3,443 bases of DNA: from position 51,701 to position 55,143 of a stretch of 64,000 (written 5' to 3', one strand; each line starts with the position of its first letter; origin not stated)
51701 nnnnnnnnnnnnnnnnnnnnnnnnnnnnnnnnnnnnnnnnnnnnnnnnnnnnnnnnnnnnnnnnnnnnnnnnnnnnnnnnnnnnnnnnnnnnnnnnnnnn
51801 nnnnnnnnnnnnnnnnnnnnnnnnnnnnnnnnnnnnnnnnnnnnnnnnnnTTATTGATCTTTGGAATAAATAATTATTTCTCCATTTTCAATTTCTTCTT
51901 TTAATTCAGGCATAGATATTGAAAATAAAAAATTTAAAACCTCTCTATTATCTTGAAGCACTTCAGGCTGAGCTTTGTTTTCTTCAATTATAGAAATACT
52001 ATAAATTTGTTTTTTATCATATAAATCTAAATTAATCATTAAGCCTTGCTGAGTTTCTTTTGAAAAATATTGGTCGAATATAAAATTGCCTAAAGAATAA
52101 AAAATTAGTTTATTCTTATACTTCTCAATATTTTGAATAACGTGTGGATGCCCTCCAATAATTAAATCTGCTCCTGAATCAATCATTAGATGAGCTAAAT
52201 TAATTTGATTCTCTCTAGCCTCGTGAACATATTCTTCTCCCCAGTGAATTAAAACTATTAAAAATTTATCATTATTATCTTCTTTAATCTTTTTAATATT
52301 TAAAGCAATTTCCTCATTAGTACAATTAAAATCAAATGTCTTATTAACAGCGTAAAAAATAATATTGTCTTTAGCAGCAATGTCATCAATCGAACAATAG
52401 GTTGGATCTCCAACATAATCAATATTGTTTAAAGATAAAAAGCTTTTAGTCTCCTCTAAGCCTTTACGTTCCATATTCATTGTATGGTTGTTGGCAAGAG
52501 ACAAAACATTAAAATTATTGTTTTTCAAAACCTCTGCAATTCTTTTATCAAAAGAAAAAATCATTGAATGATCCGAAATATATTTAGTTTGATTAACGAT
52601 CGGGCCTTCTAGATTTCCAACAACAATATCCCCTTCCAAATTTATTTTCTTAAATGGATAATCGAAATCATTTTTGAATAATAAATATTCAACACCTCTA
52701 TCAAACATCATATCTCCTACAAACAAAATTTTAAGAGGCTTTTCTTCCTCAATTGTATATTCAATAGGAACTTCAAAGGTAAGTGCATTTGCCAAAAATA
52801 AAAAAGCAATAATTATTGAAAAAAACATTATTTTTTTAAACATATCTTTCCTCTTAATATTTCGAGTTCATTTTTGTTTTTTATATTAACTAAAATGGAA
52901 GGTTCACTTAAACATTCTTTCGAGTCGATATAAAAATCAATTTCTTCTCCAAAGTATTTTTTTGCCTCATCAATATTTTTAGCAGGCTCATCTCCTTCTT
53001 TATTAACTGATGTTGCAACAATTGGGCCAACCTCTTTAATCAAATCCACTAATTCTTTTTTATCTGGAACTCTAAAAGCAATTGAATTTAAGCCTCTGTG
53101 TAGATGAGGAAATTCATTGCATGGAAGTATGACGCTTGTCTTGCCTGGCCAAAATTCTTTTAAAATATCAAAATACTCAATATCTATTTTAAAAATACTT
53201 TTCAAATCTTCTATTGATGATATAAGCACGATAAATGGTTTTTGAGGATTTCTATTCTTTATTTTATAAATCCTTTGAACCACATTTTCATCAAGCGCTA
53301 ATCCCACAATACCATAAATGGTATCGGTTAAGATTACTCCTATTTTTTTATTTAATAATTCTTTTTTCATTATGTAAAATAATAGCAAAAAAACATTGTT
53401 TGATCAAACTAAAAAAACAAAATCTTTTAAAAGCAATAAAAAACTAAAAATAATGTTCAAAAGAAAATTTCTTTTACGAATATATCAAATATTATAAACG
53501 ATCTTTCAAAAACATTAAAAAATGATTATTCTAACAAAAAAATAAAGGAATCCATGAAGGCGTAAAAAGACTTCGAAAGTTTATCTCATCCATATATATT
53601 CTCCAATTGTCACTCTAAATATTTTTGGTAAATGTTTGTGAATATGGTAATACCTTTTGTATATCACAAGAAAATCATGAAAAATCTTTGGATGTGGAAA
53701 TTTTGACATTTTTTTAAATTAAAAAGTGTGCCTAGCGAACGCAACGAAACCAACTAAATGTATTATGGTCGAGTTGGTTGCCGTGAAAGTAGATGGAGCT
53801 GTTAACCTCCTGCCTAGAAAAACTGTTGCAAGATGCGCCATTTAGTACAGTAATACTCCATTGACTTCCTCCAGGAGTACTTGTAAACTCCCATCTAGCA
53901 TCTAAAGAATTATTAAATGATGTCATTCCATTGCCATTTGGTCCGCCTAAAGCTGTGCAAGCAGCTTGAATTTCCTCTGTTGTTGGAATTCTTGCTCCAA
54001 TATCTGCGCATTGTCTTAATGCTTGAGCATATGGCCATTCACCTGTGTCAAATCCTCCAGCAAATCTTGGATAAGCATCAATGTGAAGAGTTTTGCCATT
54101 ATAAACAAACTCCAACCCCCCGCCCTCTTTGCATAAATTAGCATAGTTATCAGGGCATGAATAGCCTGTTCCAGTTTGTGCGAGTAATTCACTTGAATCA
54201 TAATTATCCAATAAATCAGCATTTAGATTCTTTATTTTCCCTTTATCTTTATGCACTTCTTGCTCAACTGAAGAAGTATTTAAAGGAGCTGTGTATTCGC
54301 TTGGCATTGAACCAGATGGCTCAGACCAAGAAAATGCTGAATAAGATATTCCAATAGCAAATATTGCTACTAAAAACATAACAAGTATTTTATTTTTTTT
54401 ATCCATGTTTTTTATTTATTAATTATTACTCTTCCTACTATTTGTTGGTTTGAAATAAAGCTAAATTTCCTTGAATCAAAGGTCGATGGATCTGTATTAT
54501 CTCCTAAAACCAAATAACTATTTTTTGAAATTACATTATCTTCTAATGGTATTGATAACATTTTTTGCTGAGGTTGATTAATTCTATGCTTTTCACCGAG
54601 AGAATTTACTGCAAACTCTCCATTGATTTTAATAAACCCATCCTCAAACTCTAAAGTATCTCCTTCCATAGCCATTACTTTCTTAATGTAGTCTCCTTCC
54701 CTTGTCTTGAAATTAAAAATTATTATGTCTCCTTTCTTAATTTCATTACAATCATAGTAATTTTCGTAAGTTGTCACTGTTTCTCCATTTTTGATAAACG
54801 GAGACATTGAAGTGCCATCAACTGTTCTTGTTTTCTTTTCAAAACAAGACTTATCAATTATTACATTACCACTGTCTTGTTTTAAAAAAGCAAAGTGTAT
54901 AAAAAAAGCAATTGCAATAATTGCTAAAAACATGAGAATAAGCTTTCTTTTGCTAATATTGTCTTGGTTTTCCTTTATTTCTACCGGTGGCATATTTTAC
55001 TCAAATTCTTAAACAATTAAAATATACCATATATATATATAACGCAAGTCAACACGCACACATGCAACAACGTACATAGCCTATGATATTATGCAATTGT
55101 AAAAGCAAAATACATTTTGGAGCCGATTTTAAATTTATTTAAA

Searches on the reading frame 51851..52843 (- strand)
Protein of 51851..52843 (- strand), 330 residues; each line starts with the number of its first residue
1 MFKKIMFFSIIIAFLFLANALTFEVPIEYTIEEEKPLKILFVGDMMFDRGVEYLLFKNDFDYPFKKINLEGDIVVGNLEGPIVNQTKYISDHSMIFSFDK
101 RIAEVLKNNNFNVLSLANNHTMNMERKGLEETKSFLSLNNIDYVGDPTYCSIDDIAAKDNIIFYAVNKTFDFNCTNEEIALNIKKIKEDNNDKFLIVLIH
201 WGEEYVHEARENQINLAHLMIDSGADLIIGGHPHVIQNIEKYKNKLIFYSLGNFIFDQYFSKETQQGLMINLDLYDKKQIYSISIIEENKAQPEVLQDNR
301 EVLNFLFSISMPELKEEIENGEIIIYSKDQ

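Call 27: search_protein_families(library=pfam, proteins=[window:51851-52843:-], max_evalue=0.001)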
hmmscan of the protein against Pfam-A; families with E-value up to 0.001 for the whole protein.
window:51851-52843:- (330 aa): 2 families
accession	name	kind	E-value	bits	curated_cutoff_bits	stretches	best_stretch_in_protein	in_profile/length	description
PF09587.15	PGA_cap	-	9e-56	189.6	27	1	38-258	1-255/255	Bacterial capsule synthesis protein PGA_cap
PF00149.33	Metallophos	-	5.8e-05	24.1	21.5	1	28-235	23-190/191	Calcineurin-like phosphoesterase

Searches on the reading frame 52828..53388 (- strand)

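Call 95: search_protein_families(library=pfam, proteins=[window:52828-53388:-], max_evalue=0.0001)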
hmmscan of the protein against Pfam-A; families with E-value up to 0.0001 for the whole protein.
window:52828-53388:- (186 aa): 1 family
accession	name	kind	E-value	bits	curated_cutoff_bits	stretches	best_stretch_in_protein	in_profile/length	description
PF01300.24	Sua5_yciO_yrdC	-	1.5e-39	135.8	25.1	1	13-179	5-176/178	Telomere recombination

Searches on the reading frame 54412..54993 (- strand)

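Call 27: search_protein_families(library=pfam, proteins=[window:54412-54993:-], max_evalue=0.001)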
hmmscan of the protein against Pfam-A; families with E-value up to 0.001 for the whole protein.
window:54412-54993:- (193 aa): 2 families
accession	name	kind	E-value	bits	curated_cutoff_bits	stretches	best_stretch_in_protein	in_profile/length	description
PF10502.14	Peptidase_S26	-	9.1e-26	91.2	22.9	1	52-190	22-164/168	Signal peptidase, peptidase S26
PF00717.28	Peptidase_S24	-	0.00074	19.6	23.3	0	57-115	39-90/116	Peptidase S24-like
